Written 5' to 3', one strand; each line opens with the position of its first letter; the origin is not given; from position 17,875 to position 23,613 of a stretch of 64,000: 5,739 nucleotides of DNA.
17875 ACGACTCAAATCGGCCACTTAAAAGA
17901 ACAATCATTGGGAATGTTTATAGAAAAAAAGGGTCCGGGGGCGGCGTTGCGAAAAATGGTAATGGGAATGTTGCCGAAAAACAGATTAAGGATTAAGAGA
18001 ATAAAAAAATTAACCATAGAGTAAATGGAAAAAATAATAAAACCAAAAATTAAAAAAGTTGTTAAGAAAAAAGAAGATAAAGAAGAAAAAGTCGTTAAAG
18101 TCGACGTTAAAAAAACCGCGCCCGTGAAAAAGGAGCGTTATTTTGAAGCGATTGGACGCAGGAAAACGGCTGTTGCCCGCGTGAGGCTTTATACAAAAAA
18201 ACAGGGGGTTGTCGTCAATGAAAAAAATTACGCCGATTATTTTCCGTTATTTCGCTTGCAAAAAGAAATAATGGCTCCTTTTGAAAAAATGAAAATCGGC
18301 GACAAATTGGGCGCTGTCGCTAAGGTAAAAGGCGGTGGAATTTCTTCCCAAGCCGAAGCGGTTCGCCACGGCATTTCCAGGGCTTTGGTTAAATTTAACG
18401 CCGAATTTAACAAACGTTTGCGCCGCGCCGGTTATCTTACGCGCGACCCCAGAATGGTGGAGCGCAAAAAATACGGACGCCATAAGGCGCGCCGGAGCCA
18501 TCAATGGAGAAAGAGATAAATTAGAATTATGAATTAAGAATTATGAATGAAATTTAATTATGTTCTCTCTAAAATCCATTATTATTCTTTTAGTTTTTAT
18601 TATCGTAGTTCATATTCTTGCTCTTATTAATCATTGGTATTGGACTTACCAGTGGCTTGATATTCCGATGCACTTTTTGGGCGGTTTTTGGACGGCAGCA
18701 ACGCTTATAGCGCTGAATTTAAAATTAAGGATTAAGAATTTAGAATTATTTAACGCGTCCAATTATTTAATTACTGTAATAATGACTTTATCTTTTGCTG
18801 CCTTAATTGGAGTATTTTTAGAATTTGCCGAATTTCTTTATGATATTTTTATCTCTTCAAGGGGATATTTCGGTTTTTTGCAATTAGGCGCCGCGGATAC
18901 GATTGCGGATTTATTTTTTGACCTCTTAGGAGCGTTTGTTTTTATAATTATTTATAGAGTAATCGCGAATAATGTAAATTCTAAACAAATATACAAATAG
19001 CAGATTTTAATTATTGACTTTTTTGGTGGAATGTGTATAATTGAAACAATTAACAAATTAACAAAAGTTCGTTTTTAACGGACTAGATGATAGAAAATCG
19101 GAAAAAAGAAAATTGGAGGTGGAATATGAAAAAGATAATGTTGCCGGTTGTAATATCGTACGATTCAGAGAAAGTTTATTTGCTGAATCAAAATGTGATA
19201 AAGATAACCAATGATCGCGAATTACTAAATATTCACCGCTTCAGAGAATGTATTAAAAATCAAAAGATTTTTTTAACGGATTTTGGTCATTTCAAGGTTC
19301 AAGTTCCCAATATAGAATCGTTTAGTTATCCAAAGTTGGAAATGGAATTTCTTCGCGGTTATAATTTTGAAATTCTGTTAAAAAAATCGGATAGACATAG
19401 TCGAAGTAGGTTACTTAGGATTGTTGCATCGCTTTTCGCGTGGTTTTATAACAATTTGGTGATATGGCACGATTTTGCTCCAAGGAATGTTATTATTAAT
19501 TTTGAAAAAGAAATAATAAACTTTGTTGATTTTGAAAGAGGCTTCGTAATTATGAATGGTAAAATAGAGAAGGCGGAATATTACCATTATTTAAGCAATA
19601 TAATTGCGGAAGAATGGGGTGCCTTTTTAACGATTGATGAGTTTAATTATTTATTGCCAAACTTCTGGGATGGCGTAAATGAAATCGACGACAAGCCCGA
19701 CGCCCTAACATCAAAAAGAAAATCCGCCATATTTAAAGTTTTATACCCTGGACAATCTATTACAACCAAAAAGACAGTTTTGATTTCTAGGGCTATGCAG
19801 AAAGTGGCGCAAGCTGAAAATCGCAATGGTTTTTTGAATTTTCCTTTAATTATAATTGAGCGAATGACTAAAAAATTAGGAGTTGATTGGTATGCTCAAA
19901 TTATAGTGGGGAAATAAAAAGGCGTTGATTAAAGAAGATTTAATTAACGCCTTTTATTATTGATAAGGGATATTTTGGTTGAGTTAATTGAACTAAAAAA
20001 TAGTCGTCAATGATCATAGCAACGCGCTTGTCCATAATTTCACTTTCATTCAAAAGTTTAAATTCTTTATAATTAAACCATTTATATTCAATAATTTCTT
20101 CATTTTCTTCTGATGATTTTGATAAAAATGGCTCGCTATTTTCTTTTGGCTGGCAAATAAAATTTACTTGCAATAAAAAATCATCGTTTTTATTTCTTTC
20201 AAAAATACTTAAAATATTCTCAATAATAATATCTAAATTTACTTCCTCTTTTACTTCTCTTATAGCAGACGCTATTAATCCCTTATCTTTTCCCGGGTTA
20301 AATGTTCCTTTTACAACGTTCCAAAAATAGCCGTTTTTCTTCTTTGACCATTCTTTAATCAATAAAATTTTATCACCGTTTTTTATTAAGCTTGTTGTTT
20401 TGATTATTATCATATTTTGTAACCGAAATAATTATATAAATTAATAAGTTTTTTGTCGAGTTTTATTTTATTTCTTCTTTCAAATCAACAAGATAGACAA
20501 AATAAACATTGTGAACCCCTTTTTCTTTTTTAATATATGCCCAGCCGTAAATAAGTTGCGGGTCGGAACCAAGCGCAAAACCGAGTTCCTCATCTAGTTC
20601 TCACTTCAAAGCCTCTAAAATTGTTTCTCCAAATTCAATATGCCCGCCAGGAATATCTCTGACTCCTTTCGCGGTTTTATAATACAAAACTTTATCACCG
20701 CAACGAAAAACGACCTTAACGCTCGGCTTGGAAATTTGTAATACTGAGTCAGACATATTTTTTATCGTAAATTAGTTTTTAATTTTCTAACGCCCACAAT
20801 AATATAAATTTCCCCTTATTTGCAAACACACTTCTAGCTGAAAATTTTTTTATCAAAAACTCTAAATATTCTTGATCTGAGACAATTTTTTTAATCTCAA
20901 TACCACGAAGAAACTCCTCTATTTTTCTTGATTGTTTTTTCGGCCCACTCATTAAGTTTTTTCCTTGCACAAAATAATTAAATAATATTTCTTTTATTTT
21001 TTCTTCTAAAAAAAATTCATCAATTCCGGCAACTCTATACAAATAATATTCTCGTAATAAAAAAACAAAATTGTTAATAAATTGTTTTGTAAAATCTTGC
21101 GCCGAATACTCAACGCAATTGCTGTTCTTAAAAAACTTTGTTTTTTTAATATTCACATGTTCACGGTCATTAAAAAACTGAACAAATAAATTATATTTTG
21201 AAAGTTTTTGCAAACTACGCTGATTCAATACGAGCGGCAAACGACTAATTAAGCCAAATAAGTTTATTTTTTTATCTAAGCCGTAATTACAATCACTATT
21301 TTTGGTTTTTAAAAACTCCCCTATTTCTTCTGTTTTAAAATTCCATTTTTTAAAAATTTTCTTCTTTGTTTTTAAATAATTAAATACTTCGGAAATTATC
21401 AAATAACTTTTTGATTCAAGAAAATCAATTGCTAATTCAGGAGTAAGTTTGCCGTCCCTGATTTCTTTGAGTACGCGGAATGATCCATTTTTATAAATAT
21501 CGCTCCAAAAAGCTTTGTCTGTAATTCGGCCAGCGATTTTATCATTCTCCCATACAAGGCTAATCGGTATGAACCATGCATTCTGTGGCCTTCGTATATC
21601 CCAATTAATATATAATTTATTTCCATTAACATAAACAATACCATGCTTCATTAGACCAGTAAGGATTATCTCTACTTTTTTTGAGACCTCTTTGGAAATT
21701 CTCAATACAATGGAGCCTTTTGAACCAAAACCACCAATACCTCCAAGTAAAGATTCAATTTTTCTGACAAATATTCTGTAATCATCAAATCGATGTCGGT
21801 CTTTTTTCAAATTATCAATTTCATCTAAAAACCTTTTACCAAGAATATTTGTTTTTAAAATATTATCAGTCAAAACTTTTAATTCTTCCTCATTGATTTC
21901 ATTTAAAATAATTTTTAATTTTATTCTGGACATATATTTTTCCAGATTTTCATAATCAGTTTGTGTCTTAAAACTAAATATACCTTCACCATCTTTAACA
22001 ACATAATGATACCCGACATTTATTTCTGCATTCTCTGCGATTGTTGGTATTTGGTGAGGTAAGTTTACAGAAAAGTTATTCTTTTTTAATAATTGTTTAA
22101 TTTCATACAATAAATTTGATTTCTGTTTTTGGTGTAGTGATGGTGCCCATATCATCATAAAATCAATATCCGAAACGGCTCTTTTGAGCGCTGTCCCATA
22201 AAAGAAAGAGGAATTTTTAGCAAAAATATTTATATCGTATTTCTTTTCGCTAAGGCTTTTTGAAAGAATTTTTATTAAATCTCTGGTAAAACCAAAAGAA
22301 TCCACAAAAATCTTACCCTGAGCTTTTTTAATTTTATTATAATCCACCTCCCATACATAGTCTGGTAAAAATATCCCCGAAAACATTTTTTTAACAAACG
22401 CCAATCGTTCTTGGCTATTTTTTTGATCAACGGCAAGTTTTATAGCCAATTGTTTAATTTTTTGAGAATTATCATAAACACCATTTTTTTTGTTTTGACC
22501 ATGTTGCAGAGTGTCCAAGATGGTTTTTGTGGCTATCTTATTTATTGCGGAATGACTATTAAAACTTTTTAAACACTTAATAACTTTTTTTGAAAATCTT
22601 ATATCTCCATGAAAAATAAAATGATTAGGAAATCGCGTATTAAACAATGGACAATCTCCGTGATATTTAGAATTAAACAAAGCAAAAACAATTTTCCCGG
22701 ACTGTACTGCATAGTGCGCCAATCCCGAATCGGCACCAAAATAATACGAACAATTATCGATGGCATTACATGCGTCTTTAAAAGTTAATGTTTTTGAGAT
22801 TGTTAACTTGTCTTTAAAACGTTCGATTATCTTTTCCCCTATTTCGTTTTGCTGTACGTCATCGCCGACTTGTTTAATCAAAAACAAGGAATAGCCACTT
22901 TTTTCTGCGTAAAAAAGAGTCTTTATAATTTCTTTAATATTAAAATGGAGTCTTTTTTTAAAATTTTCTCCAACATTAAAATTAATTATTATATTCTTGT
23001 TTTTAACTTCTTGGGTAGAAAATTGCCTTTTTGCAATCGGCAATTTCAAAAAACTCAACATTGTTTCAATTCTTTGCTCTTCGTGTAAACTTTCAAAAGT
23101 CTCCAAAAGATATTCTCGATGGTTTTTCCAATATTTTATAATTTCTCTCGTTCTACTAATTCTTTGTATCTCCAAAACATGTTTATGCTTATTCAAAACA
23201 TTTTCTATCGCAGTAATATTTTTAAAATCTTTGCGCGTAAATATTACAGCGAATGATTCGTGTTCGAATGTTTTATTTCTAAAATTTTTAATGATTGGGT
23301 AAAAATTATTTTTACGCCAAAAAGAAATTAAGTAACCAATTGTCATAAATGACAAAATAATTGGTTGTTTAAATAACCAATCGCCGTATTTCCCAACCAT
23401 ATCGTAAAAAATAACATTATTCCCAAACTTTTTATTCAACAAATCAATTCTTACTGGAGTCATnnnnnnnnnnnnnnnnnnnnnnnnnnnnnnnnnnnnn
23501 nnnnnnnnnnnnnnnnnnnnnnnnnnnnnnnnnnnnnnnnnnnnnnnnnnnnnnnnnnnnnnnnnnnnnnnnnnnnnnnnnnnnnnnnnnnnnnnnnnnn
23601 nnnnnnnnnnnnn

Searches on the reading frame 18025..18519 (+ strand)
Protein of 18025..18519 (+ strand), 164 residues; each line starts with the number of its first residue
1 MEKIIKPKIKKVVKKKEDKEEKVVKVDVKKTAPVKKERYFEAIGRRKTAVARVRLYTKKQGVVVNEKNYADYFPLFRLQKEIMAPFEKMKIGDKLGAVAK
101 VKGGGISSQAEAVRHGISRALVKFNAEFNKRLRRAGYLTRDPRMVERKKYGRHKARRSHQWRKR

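Call 26: search_protein_families(library=pfam, proteins=[window:18025-18519:+], max_evalue=0.001)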
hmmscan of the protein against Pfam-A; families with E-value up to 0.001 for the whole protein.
window:18025-18519:+ (164 aa): 1 family
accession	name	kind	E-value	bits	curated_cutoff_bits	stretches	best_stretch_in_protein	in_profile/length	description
PF00380.25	Ribosomal_S9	-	1.4e-40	138.9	22.5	1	44-164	1-121/121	Ribosomal protein S9/S16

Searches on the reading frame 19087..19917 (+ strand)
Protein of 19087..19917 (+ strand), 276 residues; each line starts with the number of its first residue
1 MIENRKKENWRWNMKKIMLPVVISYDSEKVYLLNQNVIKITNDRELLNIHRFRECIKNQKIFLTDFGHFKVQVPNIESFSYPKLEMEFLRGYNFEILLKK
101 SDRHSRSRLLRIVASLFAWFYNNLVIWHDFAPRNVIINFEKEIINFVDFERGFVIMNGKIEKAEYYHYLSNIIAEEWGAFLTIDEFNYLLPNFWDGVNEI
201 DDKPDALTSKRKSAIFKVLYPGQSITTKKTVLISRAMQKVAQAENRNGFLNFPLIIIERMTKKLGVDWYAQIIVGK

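Call 26: search_protein_families(library=pfam, proteins=[window:19087-19917:+], max_evalue=0.001)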
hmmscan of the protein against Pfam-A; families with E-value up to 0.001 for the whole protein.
window:19087-19917:+ (276 aa): 1 family
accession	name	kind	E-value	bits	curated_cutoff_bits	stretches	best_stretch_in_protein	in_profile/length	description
PF20596.3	pAdhesive_11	-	0.0008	20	24.3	0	16-68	34-89/112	Putative adhesive domain (group 11)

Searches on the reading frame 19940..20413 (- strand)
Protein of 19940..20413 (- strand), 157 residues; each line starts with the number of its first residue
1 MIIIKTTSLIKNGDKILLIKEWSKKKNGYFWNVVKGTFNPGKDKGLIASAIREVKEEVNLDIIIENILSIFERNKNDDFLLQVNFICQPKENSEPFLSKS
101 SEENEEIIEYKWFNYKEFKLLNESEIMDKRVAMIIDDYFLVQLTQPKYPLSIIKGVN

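Call 26: search_protein_families(library=pfam, proteins=[window:19940-20413:-], max_evalue=0.001)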
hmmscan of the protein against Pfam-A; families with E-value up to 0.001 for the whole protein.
window:19940-20413:- (157 aa): 1 family
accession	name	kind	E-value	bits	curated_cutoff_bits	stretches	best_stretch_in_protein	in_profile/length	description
PF00293.34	NUDIX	-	1.4e-10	41.7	21.1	1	10-125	10-125/134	NUDIX domain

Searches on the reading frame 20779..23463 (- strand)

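Call 26: search_protein_families(library=pfam, proteins=[window:20779-23463:-], max_evalue=0.001)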
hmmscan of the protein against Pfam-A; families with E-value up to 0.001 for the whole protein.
window:20779-23463:- (894 aa): 1 family
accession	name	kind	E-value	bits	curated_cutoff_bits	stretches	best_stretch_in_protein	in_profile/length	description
PF01075.23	Glyco_transf_9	-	0.00079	19.3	22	0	142-275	92-221/247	Glycosyltransferase family 9 (heptosyltransferase)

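Call 34: search_protein_families(library=ncbifam, proteins=[window:20779-23463:-], max_evalue=0.01)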
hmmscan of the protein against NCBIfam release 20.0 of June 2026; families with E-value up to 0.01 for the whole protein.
window:20779-23463:- (894 aa): 2 families
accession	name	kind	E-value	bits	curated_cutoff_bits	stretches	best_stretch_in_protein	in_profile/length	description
TIGR02201.1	heptsyl_trn_III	equivalog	0.00024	20.3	170.2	0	146-266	172-289/344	putative lipopolysaccharide heptosyltransferase III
TIGR02195.1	heptsyl_trn_II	equivalog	0.004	16.3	134.6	1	190-320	208-335/339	lipopolysaccharide heptosyltransferase II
